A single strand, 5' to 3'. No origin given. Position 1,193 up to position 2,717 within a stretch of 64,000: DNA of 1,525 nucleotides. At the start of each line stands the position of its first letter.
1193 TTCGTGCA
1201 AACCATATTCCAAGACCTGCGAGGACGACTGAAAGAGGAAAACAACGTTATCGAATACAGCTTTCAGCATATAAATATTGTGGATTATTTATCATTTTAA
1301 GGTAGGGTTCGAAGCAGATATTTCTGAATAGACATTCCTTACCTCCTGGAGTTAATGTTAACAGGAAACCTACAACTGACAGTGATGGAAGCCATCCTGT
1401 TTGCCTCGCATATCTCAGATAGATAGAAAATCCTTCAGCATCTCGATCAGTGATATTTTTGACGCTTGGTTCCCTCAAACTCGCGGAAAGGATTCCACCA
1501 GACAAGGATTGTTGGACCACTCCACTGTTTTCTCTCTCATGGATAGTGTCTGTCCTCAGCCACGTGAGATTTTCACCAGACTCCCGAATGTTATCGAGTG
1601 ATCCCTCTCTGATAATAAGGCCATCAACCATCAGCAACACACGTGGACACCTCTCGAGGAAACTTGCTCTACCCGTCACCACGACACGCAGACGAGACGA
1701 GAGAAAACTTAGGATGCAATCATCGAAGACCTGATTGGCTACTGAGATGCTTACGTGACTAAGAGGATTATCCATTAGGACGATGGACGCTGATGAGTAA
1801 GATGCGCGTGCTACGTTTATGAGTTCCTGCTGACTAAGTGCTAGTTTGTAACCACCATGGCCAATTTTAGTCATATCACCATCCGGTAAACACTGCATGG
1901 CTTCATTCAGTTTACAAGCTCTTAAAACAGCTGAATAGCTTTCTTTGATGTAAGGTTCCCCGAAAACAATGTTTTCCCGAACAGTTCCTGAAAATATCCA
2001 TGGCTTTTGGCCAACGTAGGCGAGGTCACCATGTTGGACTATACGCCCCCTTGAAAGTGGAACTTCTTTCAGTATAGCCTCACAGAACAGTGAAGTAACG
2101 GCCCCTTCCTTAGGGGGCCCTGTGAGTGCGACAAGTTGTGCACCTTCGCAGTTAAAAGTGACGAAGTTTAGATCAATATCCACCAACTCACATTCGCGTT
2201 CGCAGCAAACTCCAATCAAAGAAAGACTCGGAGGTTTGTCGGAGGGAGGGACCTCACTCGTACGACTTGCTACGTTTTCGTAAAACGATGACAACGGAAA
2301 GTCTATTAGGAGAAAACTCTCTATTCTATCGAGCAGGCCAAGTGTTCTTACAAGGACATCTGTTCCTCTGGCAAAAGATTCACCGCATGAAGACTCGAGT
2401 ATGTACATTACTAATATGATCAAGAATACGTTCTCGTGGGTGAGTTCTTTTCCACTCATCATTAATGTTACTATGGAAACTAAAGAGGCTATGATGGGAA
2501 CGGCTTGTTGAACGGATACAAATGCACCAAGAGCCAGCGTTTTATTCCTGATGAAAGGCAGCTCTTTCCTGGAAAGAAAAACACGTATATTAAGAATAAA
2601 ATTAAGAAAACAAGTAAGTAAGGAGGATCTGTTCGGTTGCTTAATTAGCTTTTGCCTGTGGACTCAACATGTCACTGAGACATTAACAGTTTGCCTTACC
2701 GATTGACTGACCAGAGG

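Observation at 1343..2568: ABCC transporter whose NBD1 has lost essentially every ATP-binding/hydrolysis motif but keeps an intact 404-codon exon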

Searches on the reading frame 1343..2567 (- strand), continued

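Call 44: search_protein_representatives(protein=window:1343-2567:-)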
Query: 408 residues. Proteins with E-value up to 0.001 (for the whole library): 56867; up to 1e-10: 10802; up to 1e-30: 1258. The best 150 are listed.
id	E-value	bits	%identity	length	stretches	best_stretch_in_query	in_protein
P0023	8.6e-124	429.6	55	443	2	97-408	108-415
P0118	8.0e-74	265.1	28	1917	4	18-330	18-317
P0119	1.0e-65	238.5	29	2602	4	145-332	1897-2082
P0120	7.6e-58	212.6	33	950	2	29-361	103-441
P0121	3.7e-57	210.3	26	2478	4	13-327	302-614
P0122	7.7e-54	199.4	40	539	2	106-350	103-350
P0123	1.6e-51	191.8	25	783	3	7-326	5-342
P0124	2.7e-51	191.0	34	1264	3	144-330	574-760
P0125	1.7e-50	188.4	32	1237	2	2-327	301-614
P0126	4.4e-50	187.0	30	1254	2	1-318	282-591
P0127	1.0e-49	185.8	31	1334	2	3-345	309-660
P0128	3.1e-49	184.2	28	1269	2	3-373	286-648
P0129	5.4e-49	183.4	27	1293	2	30-349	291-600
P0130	6.0e-49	183.3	29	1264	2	18-348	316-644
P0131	6.7e-49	183.1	28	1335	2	30-356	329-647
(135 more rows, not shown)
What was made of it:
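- The clade is isolated: bit scores fall from 430 to 265 (call 44).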

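Call 59: predict_structure(alignment_id=A1)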
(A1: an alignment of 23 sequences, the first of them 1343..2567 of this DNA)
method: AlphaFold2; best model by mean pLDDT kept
length: 408 residues; sequences in the alignment: 23
mean_pLDDT: 37.8   pTM: 0.23
mean pLDDT of the five models: 37.8, 37.3, 36.5, 34.2, 33.2
residues with pLDDT >= 90: 0; 70-90: 0; 50-70: 66; < 50: 342
segments of 3 or more residues with pLDDT < 50: 1-24, 37-42, 58-207, 228-238, 254-281, 283-384, 400-408
pLDDT, mean of each block of 10 residues (from residue 1): 36 41 49 50 53 51 45 45 39 28 34 34 28 31 28 29 31 24 23 26 41 53 52 43 53 45 33 45 47 39 36 28 34 30 23 22 26 36 51 50 39
secondary structure, 60 per line:
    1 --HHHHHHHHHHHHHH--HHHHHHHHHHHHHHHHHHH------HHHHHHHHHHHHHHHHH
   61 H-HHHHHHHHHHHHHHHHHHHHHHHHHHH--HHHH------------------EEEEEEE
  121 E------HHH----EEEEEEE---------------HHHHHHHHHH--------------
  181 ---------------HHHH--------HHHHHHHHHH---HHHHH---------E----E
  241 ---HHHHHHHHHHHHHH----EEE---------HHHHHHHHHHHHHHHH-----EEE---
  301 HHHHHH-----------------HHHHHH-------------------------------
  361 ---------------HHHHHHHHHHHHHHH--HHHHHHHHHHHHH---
elements in order: H3-16 H19-37 H44-61 H63-89 H92-95 E114-121 E135-141 H157-166 H196-199 H208-217 H221-225 H244-257 E262-264 H274-289 E295-297 H301-306 H324-329 H376-390 H393-405
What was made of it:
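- Tried and rejected: (2) AlphaFold on the shallow family alignment A1 gave pLDDT 38 and was discarded (call 59).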

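Call 63: predict_structure(alignment_id=A2)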
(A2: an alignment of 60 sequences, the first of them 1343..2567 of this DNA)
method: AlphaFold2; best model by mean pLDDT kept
length: 408 residues; sequences in the alignment: 60
mean_pLDDT: 76.6   pTM: 0.66
mean pLDDT of the five models: 76.6, 76.5, 76.1, 74.7, 73.6
residues with pLDDT >= 90: 158; 70-90: 107; 50-70: 84; < 50: 59
segments of 3 or more residues with pLDDT < 50: 89-109, 345-376, 405-408
pLDDT, mean of each block of 10 residues (from residue 1): 69 72 72 80 79 70 66 70 62 44 45 68 66 71 93 76 87 75 93 96 93 97 95 95 96 96 96 96 97 96 96 90 95 84 47 36 36 50 68 68 51
secondary structure, 60 per line:
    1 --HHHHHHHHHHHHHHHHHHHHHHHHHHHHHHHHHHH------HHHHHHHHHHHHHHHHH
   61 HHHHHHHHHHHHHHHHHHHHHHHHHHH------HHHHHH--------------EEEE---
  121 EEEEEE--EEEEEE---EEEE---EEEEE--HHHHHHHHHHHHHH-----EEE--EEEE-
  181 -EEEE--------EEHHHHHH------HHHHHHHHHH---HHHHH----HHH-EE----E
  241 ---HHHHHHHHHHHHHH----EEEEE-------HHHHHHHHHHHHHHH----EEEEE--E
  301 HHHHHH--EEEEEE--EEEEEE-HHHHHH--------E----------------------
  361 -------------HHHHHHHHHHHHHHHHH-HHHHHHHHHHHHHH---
elements in order: H3-37 H44-87 H94-99 E114-117 E121-126 E129-134 E138-141 E145-149 H152-165 E171-173 E176-179 E182-185 H196-201 H208-217 H221-225 H244-257 E262-266 H274-288 E293-297 H301-306 E309-314 E317-322 H324-329 H374-390 H392-405

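Call 65: fold_search(model_id=the predicted structure, library=pdb)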
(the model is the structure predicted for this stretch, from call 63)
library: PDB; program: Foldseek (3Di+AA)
matches with E <= 10: 1445; with E <= 0.001: 1195
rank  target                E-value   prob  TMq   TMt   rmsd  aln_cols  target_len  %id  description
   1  8iza                  5.5e-25  1.00  0.51  0.17  19.7       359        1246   27  cryo-EM structure of ATP-bound hMRP4 (released 2024-04-10)
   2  8j3z                  1.5e-23  1.00  0.52  0.18  17.5       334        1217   29  Cryo-EM structure of ATP-U46619-bound ABCC4 (released 2023-05-24)
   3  8zbt                  2.2e-23  1.00  0.52  0.18  19.6       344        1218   29  Cryo-EM structure of nanodisc-reconstituted human MRP4 withE1202Q mutation (in complex with 5-Fluorouracil) (released 2025-04-09)
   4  8i4a                  4.9e-23  1.00  0.52  0.18  19.7       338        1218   29  Cryo-EM structure of dipyridamole-bound ABCC4 (released 2023-05-24)
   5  8iz7                  8.7e-23  1.00  0.52  0.18  19.7       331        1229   29  cryo-EM structure of sulindac-bound hMRP4 (released 2024-04-10)
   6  6gkd_A                2.1e-22  1.00  0.50  0.92   2.4       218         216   27  human NBD1 of CFTR in complex with nanobodies D12 and G3a (released 2019-06-19)
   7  5tf7                  2.2e-22  1.00  0.49  0.90   2.5       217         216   27  Nucleotide-binding domain 1 of the human cystic fibrosis transmembrane conductance regulator (CFTR) with ATP (released 2018-05-09)
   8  5tf8                  2.6e-22  1.00  0.49  0.89   2.6       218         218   27  Nucleotide-binding domain 1 of the human cystic fibrosis transmembrane conductance regulator (CFTR) with dTTP (released 2018-05-09)
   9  5tfi                  2.8e-22  1.00  0.49  0.89   2.6       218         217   27  Nucleotide-binding domain 1 of the human cystic fibrosis transmembrane conductance regulator (CFTR) with dGTP (released 2018-05-09)
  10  2bbo                  2.8e-22  1.00  0.50  0.78   2.3       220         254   28  Human NBD1 with Phe508 (released 2005-11-01)
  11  9vrb                  3.1e-22  1.00  0.51  0.18  17.5       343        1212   28  Cryo-EM structure of ATP-bound Oryza sativa MRP5 with E1424Q mutation (released 2026-04-01)
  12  5tfb                  5.9e-22  1.00  0.48  0.89   2.6       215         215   27  Nucleotide-binding domain 1 of the human cystic fibrosis transmembrane conductance regulator (CFTR) with 7-methyl-GTP (released 2018-05-09)
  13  6gjs_A                6.3e-22  1.00  0.49  0.89   2.4       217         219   27  Human NBD1 of CFTR in complex with nanobodies D12 and T4 (released 2019-06-26)
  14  6wbs_A                6.6e-22  1.00  0.49  0.91   2.3       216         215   27  Human CFTR first nucleotide binding domain with dF508/V510D (released 2021-04-07)
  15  2pzg_B                7.9e-22  1.00  0.49  0.90   2.3       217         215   26  Minimal human CFTR first nucleotide binding domain as a monomer (released 2007-10-09)
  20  2pze_B                1.5e-21  1.00  0.50  0.90   2.5       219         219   27  Minimal human CFTR first nucleotide binding domain as a head-to-tail dimer (released 2007-10-09)
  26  2pze_A                3.4e-21  1.00  0.51  0.89   2.6       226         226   26  Minimal human CFTR first nucleotide binding domain as a head-to-tail dimer (released 2007-10-09)
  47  2pzg_A                1.9e-20  1.00  0.50  0.89   2.5       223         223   26  Minimal human CFTR first nucleotide binding domain as a monomer (released 2007-10-09)
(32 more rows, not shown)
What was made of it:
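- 1343..2568 (-): Exon 3, the finding itself: the end of TMD1 (TM5-TM6), the whole of NBD1, the short acidic linker and the start of TMD2. 408 open codons. AlphaFold model with the NBD core above pLDDT 90, superposing on CFTR and MRP1 NBD1 at 2.2-2.6 A (calls 63, 65).
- Closest known: CFTR. Same: NBD1 of CFTR is the closest isolated-domain structural match (TM about 0.9, call 65).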
